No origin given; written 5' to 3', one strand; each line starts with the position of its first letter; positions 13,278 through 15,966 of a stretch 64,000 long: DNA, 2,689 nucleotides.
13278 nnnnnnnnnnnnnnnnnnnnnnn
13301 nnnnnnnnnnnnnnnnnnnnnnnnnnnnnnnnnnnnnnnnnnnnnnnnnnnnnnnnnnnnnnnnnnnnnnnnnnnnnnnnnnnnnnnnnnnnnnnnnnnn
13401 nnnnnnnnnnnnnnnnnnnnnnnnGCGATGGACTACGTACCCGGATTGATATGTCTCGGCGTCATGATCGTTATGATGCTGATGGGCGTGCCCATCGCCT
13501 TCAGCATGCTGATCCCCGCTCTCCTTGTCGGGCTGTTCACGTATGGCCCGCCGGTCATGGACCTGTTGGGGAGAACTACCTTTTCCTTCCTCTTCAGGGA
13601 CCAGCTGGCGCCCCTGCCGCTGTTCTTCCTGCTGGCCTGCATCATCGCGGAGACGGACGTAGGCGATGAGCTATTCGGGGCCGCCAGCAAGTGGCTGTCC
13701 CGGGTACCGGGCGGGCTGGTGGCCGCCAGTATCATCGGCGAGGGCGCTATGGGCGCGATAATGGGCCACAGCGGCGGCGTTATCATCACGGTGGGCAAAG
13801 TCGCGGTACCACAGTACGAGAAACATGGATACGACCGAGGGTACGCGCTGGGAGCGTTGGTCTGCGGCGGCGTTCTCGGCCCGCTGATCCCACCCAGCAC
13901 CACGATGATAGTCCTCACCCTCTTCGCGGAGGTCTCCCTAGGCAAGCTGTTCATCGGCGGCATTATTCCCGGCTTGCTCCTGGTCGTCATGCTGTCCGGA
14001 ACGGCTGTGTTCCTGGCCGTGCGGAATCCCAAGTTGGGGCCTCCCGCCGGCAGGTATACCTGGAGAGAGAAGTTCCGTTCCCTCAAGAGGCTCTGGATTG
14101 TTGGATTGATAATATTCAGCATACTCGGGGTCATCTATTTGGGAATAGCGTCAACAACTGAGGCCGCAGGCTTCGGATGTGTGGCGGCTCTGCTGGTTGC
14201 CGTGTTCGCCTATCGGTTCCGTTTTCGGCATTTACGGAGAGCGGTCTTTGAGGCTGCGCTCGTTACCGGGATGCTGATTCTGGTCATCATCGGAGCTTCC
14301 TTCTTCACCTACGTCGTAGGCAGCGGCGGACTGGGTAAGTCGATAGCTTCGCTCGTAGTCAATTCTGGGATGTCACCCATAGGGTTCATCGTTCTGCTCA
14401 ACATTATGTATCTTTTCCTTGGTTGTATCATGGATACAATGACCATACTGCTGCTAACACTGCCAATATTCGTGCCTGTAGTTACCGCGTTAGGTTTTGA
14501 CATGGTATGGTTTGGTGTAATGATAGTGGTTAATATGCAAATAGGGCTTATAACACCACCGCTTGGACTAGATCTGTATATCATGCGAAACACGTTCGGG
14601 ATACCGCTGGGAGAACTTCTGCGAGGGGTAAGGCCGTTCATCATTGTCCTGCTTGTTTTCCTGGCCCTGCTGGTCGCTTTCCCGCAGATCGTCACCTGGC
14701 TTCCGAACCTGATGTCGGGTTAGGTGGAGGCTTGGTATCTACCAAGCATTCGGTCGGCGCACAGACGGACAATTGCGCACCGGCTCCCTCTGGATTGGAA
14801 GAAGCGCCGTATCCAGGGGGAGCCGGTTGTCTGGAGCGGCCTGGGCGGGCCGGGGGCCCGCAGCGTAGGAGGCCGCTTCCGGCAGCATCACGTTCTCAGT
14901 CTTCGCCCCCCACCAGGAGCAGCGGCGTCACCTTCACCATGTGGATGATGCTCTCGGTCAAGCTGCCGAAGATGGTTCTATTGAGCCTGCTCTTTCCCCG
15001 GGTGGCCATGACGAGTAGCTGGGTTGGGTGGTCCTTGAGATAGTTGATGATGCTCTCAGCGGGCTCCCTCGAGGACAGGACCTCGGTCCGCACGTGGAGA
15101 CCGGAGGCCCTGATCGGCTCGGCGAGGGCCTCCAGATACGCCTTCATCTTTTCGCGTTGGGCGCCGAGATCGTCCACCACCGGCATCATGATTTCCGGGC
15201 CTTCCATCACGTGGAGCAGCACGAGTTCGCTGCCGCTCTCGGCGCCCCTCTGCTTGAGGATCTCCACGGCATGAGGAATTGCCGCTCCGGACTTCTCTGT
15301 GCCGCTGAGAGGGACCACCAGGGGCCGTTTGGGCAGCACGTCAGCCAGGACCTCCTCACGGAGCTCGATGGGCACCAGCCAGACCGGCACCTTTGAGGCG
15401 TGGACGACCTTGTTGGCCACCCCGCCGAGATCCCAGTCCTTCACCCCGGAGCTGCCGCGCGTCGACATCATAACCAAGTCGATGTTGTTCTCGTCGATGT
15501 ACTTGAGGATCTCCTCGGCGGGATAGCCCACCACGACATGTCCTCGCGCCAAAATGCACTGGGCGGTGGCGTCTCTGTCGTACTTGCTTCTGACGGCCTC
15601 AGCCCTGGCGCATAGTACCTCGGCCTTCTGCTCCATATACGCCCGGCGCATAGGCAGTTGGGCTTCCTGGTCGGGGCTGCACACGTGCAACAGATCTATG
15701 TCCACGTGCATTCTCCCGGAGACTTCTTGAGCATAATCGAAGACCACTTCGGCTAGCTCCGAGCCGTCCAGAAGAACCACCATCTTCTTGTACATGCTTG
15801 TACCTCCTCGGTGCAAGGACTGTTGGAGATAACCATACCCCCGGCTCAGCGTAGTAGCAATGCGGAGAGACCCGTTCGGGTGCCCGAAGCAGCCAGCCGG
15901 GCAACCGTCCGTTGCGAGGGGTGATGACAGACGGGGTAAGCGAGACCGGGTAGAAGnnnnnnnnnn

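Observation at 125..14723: ETF-linked 2-hydroxyacid oxidase module with a membrane HdrD-like reductase, PrpD-family enzyme and TRAP importer, a possible uncharacterised organic-acid catabolic system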

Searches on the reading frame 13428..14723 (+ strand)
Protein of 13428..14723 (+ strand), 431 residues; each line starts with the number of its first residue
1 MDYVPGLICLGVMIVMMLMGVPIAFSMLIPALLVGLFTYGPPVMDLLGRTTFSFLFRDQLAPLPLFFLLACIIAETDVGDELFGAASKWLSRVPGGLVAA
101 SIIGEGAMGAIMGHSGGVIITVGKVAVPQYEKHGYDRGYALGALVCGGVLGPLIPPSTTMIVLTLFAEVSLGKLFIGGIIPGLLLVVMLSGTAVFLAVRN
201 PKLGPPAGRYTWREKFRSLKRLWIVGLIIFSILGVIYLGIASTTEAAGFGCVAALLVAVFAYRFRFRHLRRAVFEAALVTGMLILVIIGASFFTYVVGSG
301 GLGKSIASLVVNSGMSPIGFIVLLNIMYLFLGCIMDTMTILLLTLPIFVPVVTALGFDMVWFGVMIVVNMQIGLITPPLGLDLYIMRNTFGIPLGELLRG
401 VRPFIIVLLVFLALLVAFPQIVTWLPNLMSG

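Call 5: search_protein_families(library=pfam, proteins=[window:13428-14723:+], max_evalue=0.01)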
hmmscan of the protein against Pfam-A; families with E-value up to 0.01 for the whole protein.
window:13428-14723:+ (431 aa): 1 family
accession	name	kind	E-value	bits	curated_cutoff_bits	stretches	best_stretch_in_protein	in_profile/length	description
PF06808.19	DctM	-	2.7e-81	273.9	23.8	1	10-421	1-413/413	Tripartite ATP-independent periplasmic transporter, DctM component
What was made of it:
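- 13428..14723 (+): DctM, the large TRAP membrane subunit. Pfam DctM 2.7e-81 (call 5).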

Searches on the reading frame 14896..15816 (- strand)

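Call 5: search_protein_families(library=pfam, proteins=[window:14896-15816:-], max_evalue=0.01)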
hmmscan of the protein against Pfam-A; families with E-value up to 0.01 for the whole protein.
window:14896-15816:- (306 aa): 2 families
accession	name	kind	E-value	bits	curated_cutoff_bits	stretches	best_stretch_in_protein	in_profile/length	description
PF00582.32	Usp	-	3.1e-45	154.6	24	2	8-149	1-141/141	Universal stress protein family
PF00164.32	Ribosom_S12_S23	-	0.0011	19.1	22.3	1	90-144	43-96/110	Ribosomal protein S12/S23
